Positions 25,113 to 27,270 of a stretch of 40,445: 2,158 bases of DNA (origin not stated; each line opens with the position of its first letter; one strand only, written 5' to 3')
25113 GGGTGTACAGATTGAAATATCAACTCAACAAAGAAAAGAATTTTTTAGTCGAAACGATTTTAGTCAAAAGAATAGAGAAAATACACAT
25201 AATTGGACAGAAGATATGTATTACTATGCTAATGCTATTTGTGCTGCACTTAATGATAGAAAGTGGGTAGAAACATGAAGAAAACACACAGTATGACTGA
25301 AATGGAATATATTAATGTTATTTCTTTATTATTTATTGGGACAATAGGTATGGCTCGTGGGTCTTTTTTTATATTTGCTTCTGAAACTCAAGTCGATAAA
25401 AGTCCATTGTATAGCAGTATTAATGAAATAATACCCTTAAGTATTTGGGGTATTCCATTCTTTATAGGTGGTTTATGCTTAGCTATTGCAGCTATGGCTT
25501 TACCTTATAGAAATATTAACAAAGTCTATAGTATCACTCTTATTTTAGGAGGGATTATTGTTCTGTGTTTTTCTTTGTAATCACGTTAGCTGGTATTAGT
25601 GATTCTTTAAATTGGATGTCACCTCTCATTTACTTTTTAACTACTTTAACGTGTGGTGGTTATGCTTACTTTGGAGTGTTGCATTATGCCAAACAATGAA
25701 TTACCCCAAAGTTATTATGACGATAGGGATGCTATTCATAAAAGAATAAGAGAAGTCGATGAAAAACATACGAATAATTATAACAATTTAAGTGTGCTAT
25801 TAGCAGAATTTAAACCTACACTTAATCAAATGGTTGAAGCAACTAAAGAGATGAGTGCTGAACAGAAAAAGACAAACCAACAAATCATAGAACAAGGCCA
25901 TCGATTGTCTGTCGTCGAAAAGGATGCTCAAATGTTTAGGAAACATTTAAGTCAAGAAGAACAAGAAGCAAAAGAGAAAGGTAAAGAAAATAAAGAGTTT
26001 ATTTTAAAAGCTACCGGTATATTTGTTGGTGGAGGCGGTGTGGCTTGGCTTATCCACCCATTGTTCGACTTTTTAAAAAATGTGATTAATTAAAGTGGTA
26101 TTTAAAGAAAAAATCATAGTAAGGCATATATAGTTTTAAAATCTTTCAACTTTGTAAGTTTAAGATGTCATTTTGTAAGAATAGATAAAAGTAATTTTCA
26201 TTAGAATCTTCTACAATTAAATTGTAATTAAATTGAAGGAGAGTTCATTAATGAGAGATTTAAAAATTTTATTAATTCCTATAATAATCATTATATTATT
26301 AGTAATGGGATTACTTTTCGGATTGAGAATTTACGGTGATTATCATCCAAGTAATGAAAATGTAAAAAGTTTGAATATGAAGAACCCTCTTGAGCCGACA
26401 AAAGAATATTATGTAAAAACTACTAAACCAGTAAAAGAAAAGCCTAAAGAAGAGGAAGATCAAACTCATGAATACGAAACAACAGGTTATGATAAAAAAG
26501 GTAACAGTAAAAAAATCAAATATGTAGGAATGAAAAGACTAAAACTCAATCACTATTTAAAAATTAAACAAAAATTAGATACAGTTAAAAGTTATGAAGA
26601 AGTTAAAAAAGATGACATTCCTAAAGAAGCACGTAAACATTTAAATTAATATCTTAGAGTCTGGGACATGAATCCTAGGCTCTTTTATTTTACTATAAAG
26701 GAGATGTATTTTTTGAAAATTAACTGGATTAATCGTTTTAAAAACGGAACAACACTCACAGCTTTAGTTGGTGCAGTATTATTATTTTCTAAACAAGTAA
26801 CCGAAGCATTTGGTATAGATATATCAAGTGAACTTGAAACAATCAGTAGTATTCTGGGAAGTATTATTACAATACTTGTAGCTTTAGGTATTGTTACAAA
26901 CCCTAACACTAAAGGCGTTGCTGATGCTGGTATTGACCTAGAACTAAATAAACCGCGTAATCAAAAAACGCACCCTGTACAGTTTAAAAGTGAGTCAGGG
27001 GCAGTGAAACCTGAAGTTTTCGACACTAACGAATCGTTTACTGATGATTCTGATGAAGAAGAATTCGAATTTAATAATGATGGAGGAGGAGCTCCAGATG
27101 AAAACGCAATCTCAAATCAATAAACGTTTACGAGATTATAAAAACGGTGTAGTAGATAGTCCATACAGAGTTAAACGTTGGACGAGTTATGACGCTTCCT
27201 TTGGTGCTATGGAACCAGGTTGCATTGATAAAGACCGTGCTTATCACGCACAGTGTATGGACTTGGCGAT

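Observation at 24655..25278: PghP-like poly-gamma-glutamate hydrolase encoded inside the tail/baseplate gene block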

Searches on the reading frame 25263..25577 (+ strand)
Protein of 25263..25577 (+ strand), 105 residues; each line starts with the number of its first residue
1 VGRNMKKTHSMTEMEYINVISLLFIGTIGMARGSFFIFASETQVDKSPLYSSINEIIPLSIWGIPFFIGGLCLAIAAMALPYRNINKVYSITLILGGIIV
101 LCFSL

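Call 4: search_protein_families(library=pfam, proteins=[window:25263-25577:+], max_evalue=0.01)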
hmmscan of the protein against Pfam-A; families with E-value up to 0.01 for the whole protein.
window:25263-25577:+ (105 aa): 1 family
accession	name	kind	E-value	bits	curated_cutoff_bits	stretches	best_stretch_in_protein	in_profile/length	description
PF24961.1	NfeD_membrane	-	0.0054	17.2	26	1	62-102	23-63/119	NfeD integral membrane domain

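Call 5: search_protein_families(library=phrogs, proteins=[window:25263-25577:+], max_evalue=0.001)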
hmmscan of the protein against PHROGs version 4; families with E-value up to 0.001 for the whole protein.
window:25263-25577:+ (105 aa): 3 families
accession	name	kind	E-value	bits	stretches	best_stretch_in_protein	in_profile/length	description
phrog_2968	-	tail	1.1e-34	120.5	1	5-103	1-99/143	tail protein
phrog_4026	-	tail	0.00019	22.2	1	12-79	8-73/149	minor tail protein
phrog_8980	-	unknown function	0.00042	21.2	1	14-83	19-87/150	-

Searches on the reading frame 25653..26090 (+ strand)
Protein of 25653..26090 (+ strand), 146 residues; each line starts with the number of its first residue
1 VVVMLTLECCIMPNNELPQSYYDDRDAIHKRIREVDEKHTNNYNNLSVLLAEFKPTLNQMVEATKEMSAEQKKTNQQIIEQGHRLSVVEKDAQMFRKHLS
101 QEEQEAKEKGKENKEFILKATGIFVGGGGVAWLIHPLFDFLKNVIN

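Call 4: search_protein_families(library=pfam, proteins=[window:25653-26090:+], max_evalue=0.01)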
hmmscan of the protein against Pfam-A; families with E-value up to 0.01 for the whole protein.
window:25653-26090:+ (146 aa): 1 family
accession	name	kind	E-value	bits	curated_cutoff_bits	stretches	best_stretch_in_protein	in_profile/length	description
PF07159.17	CYRIA-B_Rac1-bd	-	0.0037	16.9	23.1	1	26-120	148-237/301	CYRIA/CYRIB Rac1 binding domain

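Call 5: search_protein_families(library=phrogs, proteins=[window:25653-26090:+], max_evalue=0.001)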
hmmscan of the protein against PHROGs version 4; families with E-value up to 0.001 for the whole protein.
window:25653-26090:+ (146 aa): 1 family
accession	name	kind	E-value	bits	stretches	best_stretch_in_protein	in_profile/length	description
phrog_2990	-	unknown function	1e-41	143.2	1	12-136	4-132/133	-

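Call 25: search_protein_families(library=ncbifam, proteins=[window:25653-26090:+], max_evalue=0.001)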
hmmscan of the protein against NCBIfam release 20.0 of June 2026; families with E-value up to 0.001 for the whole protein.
window:25653-26090:+ (146 aa): 0 families

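Call 108: search_protein_families(library=padloc, proteins=[window:25653-26090:+], max_evalue=0.001)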
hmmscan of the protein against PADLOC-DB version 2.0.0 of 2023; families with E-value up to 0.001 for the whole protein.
window:25653-26090:+ (146 aa): 0 families

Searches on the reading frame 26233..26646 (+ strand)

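Call 4: search_protein_families(library=pfam, proteins=[window:26233-26646:+], max_evalue=0.01)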
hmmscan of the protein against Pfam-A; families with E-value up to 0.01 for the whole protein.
window:26233-26646:+ (138 aa): 1 family
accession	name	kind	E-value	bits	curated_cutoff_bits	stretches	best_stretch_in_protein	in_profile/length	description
PF06486.16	DUF1093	-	6.7e-13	49.5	26.3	1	56-127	5-81/81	Protein of unknown function (DUF1093)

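Call 5: search_protein_families(library=phrogs, proteins=[window:26233-26646:+], max_evalue=0.001)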
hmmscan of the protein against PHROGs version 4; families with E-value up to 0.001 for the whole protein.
window:26233-26646:+ (138 aa): 1 family
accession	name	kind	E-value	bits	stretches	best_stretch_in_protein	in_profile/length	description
phrog_8256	-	unknown function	2e-40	139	1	7-138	1-120/121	-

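Call 25: search_protein_families(library=ncbifam, proteins=[window:26233-26646:+], max_evalue=0.001)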
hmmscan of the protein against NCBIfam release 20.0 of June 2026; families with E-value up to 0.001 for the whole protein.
window:26233-26646:+ (138 aa): 1 family
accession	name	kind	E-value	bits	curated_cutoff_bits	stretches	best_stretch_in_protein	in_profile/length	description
TIGR01655.1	yxeA_fam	subfamily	6.9e-14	52.4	29.65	1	56-136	30-113/114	YxeA family protein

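Call 108: search_protein_families(library=padloc, proteins=[window:26233-26646:+], max_evalue=0.001)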
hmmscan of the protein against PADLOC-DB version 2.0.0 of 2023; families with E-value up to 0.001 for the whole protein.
window:26233-26646:+ (138 aa): 0 families

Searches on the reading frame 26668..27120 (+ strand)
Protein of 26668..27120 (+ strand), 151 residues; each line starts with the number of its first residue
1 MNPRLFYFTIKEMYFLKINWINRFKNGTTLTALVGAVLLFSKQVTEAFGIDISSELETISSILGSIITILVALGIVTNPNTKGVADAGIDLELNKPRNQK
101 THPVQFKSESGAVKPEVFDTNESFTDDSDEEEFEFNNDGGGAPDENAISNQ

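Call 4: search_protein_families(library=pfam, proteins=[window:26668-27120:+], max_evalue=0.01)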
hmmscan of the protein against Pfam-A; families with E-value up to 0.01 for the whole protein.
window:26668-27120:+ (151 aa): 1 family
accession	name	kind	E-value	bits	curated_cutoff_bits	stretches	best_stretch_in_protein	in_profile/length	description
PF04531.18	Phage_holin_1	-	5e-17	62.7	22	1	18-97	1-82/82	Bacteriophage holin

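Call 5: search_protein_families(library=phrogs, proteins=[window:26668-27120:+], max_evalue=0.001)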
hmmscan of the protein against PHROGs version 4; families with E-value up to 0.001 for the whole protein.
window:26668-27120:+ (151 aa): 4 families
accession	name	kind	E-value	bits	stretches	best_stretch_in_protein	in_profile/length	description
phrog_962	-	lysis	5.9e-50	170.3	1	16-150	2-146/152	holin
phrog_297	-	lysis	1e-19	72.1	1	14-110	5-101/176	holin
phrog_13404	-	lysis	8.4e-06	27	1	26-94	14-82/121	holin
phrog_10091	-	lysis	0.00011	23.2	1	16-89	1-76/143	holin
